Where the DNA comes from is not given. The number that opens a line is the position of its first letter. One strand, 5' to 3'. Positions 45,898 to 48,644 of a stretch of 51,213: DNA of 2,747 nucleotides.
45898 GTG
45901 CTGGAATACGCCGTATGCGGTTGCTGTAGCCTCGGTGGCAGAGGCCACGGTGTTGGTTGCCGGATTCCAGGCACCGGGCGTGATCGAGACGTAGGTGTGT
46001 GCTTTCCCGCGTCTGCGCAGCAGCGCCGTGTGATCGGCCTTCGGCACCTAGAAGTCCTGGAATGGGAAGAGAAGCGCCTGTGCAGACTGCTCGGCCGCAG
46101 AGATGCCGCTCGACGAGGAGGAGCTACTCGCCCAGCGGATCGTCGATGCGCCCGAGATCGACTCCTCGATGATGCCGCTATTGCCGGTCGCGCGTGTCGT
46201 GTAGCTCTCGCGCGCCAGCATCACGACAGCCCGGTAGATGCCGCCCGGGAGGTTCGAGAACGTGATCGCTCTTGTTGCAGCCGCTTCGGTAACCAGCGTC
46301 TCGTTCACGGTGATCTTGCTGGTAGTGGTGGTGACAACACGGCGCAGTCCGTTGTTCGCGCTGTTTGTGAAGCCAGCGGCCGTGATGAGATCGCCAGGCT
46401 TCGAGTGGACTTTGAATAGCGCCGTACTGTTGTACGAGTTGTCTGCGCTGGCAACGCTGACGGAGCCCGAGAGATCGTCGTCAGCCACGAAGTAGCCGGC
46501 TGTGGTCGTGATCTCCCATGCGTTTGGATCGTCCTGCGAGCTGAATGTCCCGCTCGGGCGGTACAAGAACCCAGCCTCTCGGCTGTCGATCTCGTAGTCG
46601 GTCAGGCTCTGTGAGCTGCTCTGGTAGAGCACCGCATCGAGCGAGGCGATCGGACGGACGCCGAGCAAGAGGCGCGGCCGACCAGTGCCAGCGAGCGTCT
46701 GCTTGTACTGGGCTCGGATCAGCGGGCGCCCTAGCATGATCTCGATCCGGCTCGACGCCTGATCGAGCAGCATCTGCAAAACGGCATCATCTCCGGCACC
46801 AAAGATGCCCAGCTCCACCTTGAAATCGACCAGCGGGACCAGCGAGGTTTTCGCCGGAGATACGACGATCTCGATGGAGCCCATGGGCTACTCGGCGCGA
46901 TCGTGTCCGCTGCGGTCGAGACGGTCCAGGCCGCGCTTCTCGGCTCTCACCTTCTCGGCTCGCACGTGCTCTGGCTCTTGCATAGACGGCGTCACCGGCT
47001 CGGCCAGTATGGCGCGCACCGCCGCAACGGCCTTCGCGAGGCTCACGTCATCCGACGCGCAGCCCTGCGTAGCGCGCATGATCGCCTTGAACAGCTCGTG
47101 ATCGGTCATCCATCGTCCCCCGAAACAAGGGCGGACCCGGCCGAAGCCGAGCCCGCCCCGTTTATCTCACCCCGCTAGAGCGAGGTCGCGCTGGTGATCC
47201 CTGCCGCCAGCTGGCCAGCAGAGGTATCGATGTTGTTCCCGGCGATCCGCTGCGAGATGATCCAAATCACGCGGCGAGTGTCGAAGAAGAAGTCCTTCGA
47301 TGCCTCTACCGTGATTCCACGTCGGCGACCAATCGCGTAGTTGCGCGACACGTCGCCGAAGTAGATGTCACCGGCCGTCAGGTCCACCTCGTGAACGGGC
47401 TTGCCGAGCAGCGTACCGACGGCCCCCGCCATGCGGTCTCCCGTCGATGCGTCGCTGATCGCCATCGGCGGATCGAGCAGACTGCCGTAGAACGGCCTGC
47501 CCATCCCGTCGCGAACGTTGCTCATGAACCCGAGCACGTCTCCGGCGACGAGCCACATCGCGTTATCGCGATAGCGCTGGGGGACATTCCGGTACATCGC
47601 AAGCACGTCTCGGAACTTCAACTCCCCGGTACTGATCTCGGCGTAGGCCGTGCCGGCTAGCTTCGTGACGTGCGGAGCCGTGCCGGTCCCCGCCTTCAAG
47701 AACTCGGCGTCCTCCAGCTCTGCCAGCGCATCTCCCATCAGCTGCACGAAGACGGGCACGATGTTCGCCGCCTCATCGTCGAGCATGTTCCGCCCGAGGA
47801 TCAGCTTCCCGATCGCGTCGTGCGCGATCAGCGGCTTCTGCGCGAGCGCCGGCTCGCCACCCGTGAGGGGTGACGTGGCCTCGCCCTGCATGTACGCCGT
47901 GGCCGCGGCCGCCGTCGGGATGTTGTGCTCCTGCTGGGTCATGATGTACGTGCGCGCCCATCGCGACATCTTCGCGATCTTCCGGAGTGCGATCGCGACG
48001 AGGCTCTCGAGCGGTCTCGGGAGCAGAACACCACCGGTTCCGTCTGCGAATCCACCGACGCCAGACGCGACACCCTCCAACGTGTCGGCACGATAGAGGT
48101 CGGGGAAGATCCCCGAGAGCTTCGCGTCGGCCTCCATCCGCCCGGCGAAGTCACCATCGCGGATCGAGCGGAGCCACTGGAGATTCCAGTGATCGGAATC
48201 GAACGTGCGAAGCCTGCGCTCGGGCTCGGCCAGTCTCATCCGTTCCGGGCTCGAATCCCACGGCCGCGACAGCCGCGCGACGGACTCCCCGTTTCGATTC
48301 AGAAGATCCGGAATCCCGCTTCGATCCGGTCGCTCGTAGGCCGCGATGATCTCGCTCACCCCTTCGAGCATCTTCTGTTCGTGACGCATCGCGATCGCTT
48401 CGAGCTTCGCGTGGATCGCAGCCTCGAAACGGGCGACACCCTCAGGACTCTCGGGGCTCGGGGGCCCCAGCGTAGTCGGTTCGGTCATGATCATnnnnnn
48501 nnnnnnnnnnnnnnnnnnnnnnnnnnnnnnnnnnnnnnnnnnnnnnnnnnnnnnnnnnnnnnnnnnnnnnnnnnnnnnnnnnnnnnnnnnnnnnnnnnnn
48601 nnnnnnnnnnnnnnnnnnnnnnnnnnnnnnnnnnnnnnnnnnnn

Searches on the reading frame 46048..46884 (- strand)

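Call 96: search_protein_families(library=pfam, proteins=[window:46048-46884:-], max_evalue=0.001)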
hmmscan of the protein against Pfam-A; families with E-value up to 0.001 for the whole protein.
window:46048-46884:- (278 aa): 1 family
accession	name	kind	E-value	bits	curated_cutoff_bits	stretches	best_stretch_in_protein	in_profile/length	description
PF05135.19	Phage_connect_1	-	0.00065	20.5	21.2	0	18-59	4-42/101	Phage gp6-like head-tail connector protein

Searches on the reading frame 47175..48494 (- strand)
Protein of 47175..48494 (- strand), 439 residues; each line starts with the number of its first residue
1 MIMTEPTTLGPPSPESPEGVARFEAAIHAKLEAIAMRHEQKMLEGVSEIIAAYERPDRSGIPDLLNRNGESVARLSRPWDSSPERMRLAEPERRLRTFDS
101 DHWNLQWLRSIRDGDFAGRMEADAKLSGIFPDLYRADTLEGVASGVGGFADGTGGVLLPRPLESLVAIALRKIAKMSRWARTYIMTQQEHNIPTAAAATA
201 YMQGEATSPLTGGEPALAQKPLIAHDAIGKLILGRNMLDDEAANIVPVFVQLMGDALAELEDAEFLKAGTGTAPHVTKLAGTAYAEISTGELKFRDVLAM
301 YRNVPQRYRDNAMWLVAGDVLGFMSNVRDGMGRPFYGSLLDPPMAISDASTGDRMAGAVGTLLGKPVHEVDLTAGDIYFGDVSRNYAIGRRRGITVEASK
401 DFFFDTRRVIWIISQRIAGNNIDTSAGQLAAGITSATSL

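Call 96: search_protein_families(library=pfam, proteins=[window:47175-48494:-], max_evalue=0.001)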
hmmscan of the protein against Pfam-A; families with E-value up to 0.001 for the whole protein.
window:47175-48494:- (439 aa): 1 family
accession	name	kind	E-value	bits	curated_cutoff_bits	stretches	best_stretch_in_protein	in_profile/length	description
PF05065.19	Phage_capsid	-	1.8e-23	83.7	24.2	1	154-426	1-274/280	Phage capsid family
